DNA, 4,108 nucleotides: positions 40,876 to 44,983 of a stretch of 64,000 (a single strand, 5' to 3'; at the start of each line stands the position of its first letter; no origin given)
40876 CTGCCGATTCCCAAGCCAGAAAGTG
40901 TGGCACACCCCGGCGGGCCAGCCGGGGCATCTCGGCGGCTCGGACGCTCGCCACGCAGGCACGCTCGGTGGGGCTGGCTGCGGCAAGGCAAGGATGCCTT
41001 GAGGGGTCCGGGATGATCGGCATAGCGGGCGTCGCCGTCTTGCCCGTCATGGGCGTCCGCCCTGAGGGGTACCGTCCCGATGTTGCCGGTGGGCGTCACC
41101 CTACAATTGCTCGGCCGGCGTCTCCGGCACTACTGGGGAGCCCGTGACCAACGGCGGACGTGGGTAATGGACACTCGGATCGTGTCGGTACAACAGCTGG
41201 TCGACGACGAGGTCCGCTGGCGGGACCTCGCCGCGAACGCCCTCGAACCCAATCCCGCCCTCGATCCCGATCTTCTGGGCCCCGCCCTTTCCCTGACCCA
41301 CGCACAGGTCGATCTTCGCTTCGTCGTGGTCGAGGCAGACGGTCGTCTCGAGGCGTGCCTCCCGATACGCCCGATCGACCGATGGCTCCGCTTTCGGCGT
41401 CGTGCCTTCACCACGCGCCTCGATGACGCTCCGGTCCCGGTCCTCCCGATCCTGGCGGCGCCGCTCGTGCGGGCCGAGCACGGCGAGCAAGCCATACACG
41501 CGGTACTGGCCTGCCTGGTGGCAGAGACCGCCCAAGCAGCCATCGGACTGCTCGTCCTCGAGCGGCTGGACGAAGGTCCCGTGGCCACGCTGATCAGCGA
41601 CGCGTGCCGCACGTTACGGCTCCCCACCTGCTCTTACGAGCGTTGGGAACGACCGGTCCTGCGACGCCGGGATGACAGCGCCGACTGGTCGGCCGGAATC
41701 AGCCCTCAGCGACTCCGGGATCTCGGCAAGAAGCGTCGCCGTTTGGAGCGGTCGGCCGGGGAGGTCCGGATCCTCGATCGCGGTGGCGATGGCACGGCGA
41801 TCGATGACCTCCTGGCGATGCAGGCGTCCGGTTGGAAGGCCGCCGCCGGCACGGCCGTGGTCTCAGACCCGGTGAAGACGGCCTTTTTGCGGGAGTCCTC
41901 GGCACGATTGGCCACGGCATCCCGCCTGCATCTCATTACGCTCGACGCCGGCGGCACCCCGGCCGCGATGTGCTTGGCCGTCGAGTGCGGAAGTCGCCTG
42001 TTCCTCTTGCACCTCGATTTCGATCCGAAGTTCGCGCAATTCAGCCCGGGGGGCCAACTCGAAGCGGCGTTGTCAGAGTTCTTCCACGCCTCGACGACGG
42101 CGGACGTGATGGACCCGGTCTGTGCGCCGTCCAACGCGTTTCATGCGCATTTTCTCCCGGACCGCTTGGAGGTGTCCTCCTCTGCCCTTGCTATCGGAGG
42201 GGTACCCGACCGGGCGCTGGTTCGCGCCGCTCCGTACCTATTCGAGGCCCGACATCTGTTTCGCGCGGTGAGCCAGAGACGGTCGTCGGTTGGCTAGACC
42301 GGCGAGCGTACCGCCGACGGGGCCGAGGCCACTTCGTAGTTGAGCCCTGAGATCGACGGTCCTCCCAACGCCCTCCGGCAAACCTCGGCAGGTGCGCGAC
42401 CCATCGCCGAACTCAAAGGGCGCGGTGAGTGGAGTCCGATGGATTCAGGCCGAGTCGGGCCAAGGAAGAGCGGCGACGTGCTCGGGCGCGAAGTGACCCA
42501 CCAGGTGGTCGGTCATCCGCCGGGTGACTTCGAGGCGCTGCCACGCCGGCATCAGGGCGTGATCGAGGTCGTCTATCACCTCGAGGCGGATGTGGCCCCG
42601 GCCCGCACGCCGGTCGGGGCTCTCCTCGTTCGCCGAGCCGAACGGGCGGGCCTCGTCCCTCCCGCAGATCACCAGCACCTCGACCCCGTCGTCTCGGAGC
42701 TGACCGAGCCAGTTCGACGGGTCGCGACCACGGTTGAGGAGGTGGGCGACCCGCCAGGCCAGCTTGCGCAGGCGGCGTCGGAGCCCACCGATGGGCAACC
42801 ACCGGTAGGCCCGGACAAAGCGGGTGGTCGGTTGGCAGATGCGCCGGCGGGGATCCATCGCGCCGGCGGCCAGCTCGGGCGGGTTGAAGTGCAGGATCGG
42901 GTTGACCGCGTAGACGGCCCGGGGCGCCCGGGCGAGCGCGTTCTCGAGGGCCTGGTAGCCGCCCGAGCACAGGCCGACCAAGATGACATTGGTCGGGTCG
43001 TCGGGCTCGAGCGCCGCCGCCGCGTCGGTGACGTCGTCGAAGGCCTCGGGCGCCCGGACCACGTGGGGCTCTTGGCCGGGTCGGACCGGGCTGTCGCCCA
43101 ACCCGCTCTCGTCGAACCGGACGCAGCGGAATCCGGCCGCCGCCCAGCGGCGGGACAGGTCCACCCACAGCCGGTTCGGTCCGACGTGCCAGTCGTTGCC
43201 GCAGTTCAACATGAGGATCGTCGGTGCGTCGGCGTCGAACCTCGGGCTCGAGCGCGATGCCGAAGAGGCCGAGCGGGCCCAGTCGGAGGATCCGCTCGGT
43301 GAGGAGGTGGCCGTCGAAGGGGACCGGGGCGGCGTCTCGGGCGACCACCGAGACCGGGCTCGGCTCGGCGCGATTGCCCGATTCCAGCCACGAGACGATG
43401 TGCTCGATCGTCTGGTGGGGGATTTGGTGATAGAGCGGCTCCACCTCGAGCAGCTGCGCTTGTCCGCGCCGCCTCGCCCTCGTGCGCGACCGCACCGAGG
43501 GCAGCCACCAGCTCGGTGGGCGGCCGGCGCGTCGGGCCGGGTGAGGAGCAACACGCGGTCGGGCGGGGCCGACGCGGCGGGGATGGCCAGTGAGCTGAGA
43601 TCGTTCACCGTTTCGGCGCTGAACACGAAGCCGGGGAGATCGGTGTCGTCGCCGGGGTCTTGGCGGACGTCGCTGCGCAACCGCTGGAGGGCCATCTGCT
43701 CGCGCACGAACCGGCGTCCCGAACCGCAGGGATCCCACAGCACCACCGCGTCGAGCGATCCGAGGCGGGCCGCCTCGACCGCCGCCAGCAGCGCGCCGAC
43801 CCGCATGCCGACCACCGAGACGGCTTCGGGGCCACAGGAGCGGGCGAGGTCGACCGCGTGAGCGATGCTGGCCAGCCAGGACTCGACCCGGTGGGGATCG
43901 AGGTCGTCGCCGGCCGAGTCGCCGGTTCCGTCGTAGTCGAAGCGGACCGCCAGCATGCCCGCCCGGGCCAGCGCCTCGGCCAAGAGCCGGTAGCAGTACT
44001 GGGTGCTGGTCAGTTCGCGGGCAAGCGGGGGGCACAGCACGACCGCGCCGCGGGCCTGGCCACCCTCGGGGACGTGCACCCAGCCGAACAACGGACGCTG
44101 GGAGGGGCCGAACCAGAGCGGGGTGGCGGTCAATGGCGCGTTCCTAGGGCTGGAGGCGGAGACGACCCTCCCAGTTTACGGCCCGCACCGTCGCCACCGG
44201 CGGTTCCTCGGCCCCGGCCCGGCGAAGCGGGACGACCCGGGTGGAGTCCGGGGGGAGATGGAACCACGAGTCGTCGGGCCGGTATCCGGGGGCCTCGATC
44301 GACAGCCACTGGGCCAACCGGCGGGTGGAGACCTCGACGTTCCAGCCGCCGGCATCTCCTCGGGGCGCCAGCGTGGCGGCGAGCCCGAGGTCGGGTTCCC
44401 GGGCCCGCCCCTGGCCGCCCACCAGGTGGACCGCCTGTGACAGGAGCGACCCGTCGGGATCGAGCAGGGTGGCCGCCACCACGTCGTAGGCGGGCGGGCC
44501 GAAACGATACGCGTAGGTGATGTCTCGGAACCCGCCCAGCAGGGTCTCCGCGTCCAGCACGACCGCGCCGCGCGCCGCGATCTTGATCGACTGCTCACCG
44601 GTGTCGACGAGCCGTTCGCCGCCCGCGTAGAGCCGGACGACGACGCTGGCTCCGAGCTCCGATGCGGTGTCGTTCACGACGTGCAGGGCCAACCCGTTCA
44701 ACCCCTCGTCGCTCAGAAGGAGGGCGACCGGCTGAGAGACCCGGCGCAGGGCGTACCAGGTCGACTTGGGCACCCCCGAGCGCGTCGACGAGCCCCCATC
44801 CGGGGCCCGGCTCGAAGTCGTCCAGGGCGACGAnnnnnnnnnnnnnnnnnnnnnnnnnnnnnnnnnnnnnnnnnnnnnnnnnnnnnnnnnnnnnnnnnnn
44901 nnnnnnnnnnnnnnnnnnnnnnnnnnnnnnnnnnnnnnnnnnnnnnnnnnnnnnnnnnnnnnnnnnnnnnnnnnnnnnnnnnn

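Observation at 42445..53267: Aminoacyl-carrier-protein cassette (aaRS-like ligase + carrier protein + ACAD + AcpS + DUF1839) embedded in a Wzx/Wzy polysaccharide operon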

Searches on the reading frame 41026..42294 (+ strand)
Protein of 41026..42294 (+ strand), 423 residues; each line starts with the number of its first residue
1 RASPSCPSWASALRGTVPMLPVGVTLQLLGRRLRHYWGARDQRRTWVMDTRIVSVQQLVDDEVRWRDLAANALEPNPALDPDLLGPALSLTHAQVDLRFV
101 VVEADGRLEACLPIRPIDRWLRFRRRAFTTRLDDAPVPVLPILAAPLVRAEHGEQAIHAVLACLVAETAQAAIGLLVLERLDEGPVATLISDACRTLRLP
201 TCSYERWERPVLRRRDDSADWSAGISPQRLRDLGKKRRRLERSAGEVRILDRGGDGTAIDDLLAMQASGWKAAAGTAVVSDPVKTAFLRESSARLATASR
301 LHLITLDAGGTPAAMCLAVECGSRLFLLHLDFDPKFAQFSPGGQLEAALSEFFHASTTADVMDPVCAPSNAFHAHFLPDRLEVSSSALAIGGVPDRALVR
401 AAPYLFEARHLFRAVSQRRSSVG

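Call 8: search_protein_families(library=pfam, proteins=[window:41026-42294:+], max_evalue=0.01)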
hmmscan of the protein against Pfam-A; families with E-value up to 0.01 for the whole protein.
window:41026-42294:+ (423 aa): 1 family
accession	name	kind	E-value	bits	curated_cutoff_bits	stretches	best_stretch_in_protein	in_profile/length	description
PF13480.13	Acetyltransf_6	-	1.2e-16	61.6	22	1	229-349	3-120/143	Acetyltransferase (GNAT) domain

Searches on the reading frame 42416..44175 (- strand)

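Call 7: search_protein_families(library=pfam, proteins=[window:42448-44175:-, window:42416-44035:-], max_evalue=0.01)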
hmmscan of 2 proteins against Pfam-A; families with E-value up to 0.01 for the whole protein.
window:42448-44175:- (576 aa): 3 families
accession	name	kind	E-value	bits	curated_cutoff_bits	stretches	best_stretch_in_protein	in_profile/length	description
PF12146.15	Hydrolase_4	-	8.6e-13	48.6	27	2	41-153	3-113/239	Serine aminopeptidase, S33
PF00561.26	Abhydrolase_1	-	4.4e-06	27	25.8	1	318-419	1-92/245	alpha/beta hydrolase fold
PF01738.24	DLH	-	0.00027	21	21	0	87-149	64-129/217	Dienelactone hydrolase family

window:42416-44035:- (540 aa): 0 families

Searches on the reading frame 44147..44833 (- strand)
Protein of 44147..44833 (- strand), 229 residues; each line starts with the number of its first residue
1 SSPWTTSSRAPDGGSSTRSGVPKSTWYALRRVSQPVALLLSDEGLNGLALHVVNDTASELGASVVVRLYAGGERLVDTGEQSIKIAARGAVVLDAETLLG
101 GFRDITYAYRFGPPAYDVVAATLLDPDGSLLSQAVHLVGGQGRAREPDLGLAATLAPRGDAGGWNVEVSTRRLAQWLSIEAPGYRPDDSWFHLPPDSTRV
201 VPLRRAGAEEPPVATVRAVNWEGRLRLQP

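Call 7: search_protein_families(library=pfam, proteins=[window:44147-44833:-], max_evalue=0.01)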
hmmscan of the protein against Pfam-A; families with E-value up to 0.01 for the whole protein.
window:44147-44833:- (229 aa): 1 family
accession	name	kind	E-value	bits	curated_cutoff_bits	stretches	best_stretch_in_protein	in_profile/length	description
PF17786.7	Mannosidase_ig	-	0.00082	20.3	23.4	1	48-136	3-84/91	Mannosidase Ig/CBM-like domain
